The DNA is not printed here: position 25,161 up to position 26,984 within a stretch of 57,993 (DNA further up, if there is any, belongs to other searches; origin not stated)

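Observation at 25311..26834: Methyltransferase fused to a long repeat-built coiled coil: candidate O-chain terminator and molecular ruler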

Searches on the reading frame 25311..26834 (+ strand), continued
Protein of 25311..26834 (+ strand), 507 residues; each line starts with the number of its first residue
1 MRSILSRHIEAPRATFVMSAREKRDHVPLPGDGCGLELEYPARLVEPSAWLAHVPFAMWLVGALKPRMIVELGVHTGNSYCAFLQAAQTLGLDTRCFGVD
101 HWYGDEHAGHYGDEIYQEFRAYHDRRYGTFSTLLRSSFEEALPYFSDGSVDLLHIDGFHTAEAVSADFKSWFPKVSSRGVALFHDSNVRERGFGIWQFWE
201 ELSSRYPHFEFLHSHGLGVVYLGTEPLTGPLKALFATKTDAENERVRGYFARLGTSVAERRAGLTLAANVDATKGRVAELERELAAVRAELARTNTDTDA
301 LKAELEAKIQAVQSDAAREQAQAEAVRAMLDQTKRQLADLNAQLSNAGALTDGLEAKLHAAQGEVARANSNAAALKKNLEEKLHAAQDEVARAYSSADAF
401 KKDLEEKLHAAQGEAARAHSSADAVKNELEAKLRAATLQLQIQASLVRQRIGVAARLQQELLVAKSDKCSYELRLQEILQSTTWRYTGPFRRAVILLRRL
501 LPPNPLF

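Call 20: find_encoding_contigs(protein=P0005, flank=10000, max_places=2)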
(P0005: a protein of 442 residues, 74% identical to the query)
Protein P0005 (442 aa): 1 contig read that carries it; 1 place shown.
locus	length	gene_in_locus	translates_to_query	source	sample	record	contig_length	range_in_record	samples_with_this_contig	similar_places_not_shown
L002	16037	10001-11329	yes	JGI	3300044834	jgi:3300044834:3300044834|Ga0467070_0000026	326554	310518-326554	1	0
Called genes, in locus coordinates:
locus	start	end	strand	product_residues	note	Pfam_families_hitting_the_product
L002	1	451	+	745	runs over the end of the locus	PF00535:Glycos_transf_2, PF13641:Glyco_tranf_2_3, PF16994:Glyco_trans_4_5 (weak), PF20706:GT4-conflict, PF00534:Glycos_transf_1, PF13692:Glyco_trans_1_4, PF13524:Glyco_trans_1_2 (weak)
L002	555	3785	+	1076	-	PF05575:V_cholerae_RfbT (weak), PF05050:Methyltransf_21, PF00534:Glycos_transf_1, PF13692:Glyco_trans_1_4, PF10498:IFT57 (faint), PF19220:Rod_CreS (faint), PF24161:CCDC39, PF24423:OVT1 (faint)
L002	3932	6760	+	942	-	PF00534:Glycos_transf_1, PF13692:Glyco_trans_1_4, PF05045:RgpF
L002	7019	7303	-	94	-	-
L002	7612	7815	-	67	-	-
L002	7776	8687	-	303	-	PF13489:Methyltransf_23, PF13847:Methyltransf_31 (weak), PF08241:Methyltransf_11, PF08242:Methyltransf_12, PF13649:Methyltransf_25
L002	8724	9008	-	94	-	-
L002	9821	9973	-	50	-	-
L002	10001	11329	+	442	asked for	PF13578:Methyltransf_24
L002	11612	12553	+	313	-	-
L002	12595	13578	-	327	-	PF01697:Glyco_transf_92 (weak)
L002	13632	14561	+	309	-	-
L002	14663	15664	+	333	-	PF13472:Lipase_GDSL_2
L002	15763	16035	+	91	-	?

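Call 21: find_encoding_contigs(protein=P0012, flank=10000, max_places=2)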
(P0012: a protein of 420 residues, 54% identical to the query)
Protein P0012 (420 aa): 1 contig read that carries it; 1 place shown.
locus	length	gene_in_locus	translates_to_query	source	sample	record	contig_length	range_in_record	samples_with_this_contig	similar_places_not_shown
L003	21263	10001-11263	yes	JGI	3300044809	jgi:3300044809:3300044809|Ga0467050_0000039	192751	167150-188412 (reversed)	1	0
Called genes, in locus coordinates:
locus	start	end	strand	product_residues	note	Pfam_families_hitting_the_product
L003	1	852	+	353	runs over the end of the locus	PF01408:GFO_IDH_MocA, PF03447:NAD_binding_3 (weak), PF22725:GFO_IDH_MocA_C3, PF02894:GFO_IDH_MocA_C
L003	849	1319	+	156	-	PF25084:LbH_EIF2B (faint), PF25087:GMPPB_C (faint), PF00132:Hexapep, PF14602:Hexapep_2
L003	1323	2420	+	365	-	PF00155:Aminotran_1_2, PF01041:DegT_DnrJ_EryC1, PF01212:Beta_elim_lyase, PF00266:Aminotran_5 (weak)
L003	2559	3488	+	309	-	PF00535:Glycos_transf_2, PF13641:Glyco_tranf_2_3 (weak)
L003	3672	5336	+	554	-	-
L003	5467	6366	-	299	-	PF01697:Glyco_transf_92 (faint)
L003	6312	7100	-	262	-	-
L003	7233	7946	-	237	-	PF04230:PS_pyruv_trans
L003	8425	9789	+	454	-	-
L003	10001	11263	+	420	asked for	PF13578:Methyltransf_24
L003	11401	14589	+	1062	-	PF05575:V_cholerae_RfbT, PF05050:Methyltransf_21, PF00534:Glycos_transf_1, PF13692:Glyco_trans_1_4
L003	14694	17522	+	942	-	PF00534:Glycos_transf_1, PF13692:Glyco_trans_1_4, PF05045:RgpF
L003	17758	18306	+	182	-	-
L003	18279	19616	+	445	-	-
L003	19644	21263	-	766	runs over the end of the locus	-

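Call 22: find_encoding_contigs(protein=P0101, flank=10000, max_places=2)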
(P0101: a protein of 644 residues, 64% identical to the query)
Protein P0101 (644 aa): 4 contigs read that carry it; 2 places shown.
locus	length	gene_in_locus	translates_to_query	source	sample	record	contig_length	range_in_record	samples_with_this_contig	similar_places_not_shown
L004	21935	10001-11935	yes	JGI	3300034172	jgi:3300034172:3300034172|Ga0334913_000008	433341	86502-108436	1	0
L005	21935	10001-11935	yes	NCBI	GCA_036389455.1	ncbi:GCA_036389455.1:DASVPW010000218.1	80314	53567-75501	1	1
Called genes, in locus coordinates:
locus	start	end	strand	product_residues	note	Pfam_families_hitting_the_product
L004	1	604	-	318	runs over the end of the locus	PF00106:adh_short (faint), PF01073:3Beta_HSD, PF01370:Epimerase, PF02719:Polysacc_synt_2, PF04321:RmlD_sub_bind, PF13460:NAD_binding_10, PF16363:GDP_Man_Dehyd, PF07993:NAD_binding_4 (weak)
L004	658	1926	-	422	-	PF00535:Glycos_transf_2, PF13641:Glyco_tranf_2_3 (weak)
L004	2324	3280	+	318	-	PF03706:LPG_synthase_TM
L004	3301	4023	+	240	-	PF13489:Methyltransf_23, PF13847:Methyltransf_31, PF01209:Ubie_methyltran (weak), PF08241:Methyltransf_11, PF08242:Methyltransf_12, PF13649:Methyltransf_25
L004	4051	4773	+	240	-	PF09335:VTT_dom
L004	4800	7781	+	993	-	-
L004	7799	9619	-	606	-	-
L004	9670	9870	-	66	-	PF05711:TylF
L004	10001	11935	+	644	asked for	PF13578:Methyltransf_24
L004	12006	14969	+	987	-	PF00534:Glycos_transf_1, PF13692:Glyco_trans_1_4, PF05045:RgpF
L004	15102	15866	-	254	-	PF00005:ABC_tran, PF13304:AAA_21 (faint)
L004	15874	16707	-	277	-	PF01061:ABC2_membrane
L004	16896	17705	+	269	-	PF00535:Glycos_transf_2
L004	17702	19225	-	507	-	PF00535:Glycos_transf_2 (weak)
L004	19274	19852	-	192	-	-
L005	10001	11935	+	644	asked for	PF13578:Methyltransf_24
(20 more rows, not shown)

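Call 26: predict_structure(alignment_id=A2)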
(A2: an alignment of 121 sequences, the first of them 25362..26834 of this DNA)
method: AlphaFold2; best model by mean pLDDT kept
length: 490 residues; sequences in the alignment: 121
mean_pLDDT: 83.7   pTM: 0.60
mean pLDDT of the five models: 83.7, 83.0, 82.2, 81.4, 80.4
residues with pLDDT >= 90: 235; 70-90: 186; 50-70: 44; < 50: 25
segments of 3 or more residues with pLDDT < 50: 1-9, 333-345
pLDDT, mean of each block of 10 residues (from residue 1): 44 72 91 87 96 93 96 98 69 73 95 94 96 95 88 98 95 89 96 89 97 90 90 93 91 93 94 93 93 91 87 85 74 48 49 70 75 69 77 74 75 81 80 81 85 84 78 82 65
secondary structure, 60 per line:
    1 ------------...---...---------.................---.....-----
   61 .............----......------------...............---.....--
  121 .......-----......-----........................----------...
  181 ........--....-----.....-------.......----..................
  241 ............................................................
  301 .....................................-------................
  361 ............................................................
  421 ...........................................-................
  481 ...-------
elements in order: H31-47 E51-55 H61-73 E78-83 H96-110 E114-118 H121-127 E133-138 H144-157 E158-167 H178-188 E191-194 E200-204 H212-218 H223-337 H345-463 H465-483

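Call 30: fold_search(model_id=the predicted structure, library=pdb)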
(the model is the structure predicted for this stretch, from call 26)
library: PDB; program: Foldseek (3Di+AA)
matches with E <= 10: 1401; with E <= 0.001: 462
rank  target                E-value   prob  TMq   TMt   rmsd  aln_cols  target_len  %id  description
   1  6g80_M                4.0e-09  1.00  0.30  0.63   7.0       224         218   20  Structure of Mycobacterium hassiacum MeT1 from orthorhombic crystals. (released 2019-01-16)
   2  6jcl_G                6.8e-09  1.00  0.29  0.61   6.4       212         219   14  Crystal structure of cofactor-bound Rv0187 from MTB (released 2019-12-11)
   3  6g80_A                7.6e-09  1.00  0.29  0.62   7.3       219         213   20  Structure of Mycobacterium hassiacum MeT1 from orthorhombic crystals. (released 2019-01-16)
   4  6g80_B                8.6e-09  1.00  0.29  0.57   6.3       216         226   18  Structure of Mycobacterium hassiacum MeT1 from orthorhombic crystals. (released 2019-01-16)
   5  5lhm                  1.0e-08  1.00  0.28  0.60   3.3       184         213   17  Crystal Structure of SafC from Myxococcus xanthus apo-Form (released 2017-05-24)
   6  6g7d                  1.0e-08  1.00  0.30  0.61   4.7       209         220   20  Structure of MeT1 from Mycobacterium hassiacum in complex with SAM and glycerol. (released 2019-01-16)
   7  8c9v                  1.2e-08  1.00  0.31  0.76   3.2       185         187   12  O-methyltransferase from Desulfuromonas acetoxidans (released 2023-04-05)
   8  6jcl_H                1.4e-08  1.00  0.28  0.60   6.6       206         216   16  Crystal structure of cofactor-bound Rv0187 from MTB (released 2019-12-11)
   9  6jcl_B                1.7e-08  1.00  0.29  0.62   6.2       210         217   14  Crystal structure of cofactor-bound Rv0187 from MTB (released 2019-12-11)
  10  4pyo_A                1.8e-08  1.00  0.28  0.60   5.4       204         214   14  Humanized rat COMT bound to SAH, semi-holo form (released 2014-06-11)
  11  5log_B                2.2e-08  1.00  0.29  0.60   8.4       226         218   17  Crystal Structure of SafC from Myxococcus xanthus bound to SAM (released 2017-06-21)
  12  5k0n_A                2.4e-08  1.00  0.28  0.58   5.5       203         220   14  Crystal Structure of COMT in complex with 4-[5-[1-(4-methoxyphenyl)cyclopropyl]-1H-pyrazol-3-yl]-1,3-dimethylpyrazole (released 2016-09-07)
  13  2avd_A                2.5e-08  1.00  0.26  0.52   9.2       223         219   17  Crystal Structure of Human Catechol-O-methyltransferase domain containing 1 (released 2005-09-13)
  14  4pca_B                2.7e-08  1.00  0.29  0.61   5.1       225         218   12  X-ray crystal structure of an O-methyltransferase from Anaplasma phagocytophilum bound to SAH and Manganese (released 2014-06-18)
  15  7xjb_A                2.8e-08  1.00  0.28  0.60   3.5       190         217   13  Rat-COMT, opicapone,SAM and Mg bond (released 2023-05-31)
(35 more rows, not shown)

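Call 32: find_related_loci(query=A2, collection=genome_contigs, flank=10000)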
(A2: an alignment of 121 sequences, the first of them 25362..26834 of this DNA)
Query A2 (490 aa) in genome_contigs; peptide patterns used: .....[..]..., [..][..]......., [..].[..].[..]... (x = any residue, [..] = any of these).
600 stretches matched a pattern (row limit reached: there are more); 583 encode a relative of the query (tblastn E <= 1e-3); the best 80 are kept; 80 distinct loci.
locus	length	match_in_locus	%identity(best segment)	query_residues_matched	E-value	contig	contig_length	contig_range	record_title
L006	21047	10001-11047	46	23-359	1e-89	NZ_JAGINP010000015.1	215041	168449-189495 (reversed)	Azospirillum rugosum strain IMMIB AFH-6 Ga0451090_15, whole genome shotgun sequence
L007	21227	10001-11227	41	19-460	2e-87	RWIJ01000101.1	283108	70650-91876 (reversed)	Azospirillum sp. 412522 plasmid unnamed1 Plasmid_P1_size283108, whole genome shotgun sequence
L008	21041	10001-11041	42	24-365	2e-84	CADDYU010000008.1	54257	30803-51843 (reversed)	Methylococcaceae bacterium isolate 8 genome assembly, contig: NODE_276_length_54257_cov_8.824940, whole genome shotgun s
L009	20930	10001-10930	47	19-326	7e-84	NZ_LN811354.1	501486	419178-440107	Microvirga massiliensis strain JC119, whole genome shotgun sequence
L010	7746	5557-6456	49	19-312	8e-84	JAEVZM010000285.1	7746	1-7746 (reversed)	MAG: Proteobacteria bacterium isolate OH_PBB_171 k127_1786405, whole genome shotgun sequence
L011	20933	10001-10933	46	24-339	1e-82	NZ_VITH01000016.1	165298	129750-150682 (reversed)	Azospirillum brasilense strain BR 11650 Ga0314197_116, whole genome shotgun sequence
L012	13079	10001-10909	47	19-329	4e-82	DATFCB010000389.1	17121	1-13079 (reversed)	MAG TPA_asm: Pyrinomonadaceae bacterium isolate SMAG_U8543 k141_1404128, whole genome shotgun sequence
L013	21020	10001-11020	44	21-362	5e-82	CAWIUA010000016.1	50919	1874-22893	MAG: uncultured Alphaproteobacteria bacterium isolate MFD09603.bin.2.79 genome assembly, contig: contig_27322, whole gen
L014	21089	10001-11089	44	20-376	4e-82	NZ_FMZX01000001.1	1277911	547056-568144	Belnapia rosea strain CPCC 100156, whole genome shotgun sequence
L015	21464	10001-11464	39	26-481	1e-81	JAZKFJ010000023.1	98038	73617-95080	MAG: Pseudomonadota bacterium isolate DC_HB_02_SPN181219-bin071_1 DCHB02SPN_B071_1_000000000023, whole genome shotgun se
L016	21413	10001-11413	39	26-481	8e-82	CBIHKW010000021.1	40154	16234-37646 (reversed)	MAG TPA_asm: uncultured Thermomonas sp. isolate SRR29710052_binner13_Refined_8 genome assembly, contig: ERZ27396983.114,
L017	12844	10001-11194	38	31-412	1e-81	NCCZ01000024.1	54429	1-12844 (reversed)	MAG: Hyphomicrobium sp. 12-62-95 04302015_12_scaffold_182, whole genome shotgun sequence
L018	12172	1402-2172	48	25-288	4e-81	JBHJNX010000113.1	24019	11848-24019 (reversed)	MAG: Pleurocapsa sp. isolate al_S5C693 S5Ck119_357852, whole genome shotgun sequence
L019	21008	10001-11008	42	24-350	8e-81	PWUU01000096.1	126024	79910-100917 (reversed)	MAG: Dehalococcoidia bacterium isolate CSSed11_253R1 CS-Sed11-C20, whole genome shotgun sequence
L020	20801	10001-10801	48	24-300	1e-80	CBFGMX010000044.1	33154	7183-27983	MAG TPA_asm: uncultured bacterium isolate SRR29873488_binner23_Refined_1 genome assembly, contig: ERZ27315275.84, whole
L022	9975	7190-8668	38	12-488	6e-81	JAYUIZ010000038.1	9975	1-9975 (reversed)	MAG: Lysobacter sp. isolate GFS_8870 GFS_8870_37, whole genome shotgun sequence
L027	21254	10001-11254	36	24-478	1e-79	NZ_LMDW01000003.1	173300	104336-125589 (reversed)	Variovorax sp. Root411 contig_11, whole genome shotgun sequence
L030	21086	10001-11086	42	19-393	2e-79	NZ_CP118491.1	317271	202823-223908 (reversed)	Azospirillum sp. B2RO_4 plasmid pTA1.1, complete sequence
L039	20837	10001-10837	48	19-310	3e-78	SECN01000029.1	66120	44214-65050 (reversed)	MAG: Myxococcaceae bacterium isolate PMG_225 scaffold_1628, whole genome shotgun sequence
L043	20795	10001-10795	52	27-274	1e-77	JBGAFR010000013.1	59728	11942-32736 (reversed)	MAG: Lysobacteraceae bacterium isolate MAG_MBR_H125.80 MBRH125-80_opera_contig_1688, whole genome shotgun sequence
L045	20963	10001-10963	41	11-331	2e-77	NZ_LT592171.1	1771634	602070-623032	Thiomonas delicata strain DSM 16361, whole genome shotgun sequence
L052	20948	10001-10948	46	26-332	1e-76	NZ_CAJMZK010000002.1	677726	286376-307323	Paraburkholderia sp. J67 2, whole genome shotgun sequence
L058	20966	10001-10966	44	24-360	4e-76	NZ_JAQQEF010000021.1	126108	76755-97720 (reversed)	Paraburkholderia fungorum strain RL18-106-BIC-A 21, whole genome shotgun sequence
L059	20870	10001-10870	48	31-315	6e-76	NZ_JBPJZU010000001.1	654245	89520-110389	Variovorax sp. ZT4R33 NODE_1_length_654245_cov_60.749236, whole genome shotgun sequence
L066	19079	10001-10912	39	31-340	2e-75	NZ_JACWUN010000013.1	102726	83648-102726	Pelovirga terrestris strain M08fum NODE_13_length_102726_cov_53.263813, whole genome shotgun sequence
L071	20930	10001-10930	43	13-335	3e-75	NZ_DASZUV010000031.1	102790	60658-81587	MAG: Rhodopila sp. isolate SMAG_U6114 k141_532962, whole genome shotgun sequence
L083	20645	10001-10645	52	24-240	4e-74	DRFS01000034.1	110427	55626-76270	MAG TPA_asm: Halomonas sp. isolate HyVt-328 HyVt-328_k145_95088, whole genome shotgun sequence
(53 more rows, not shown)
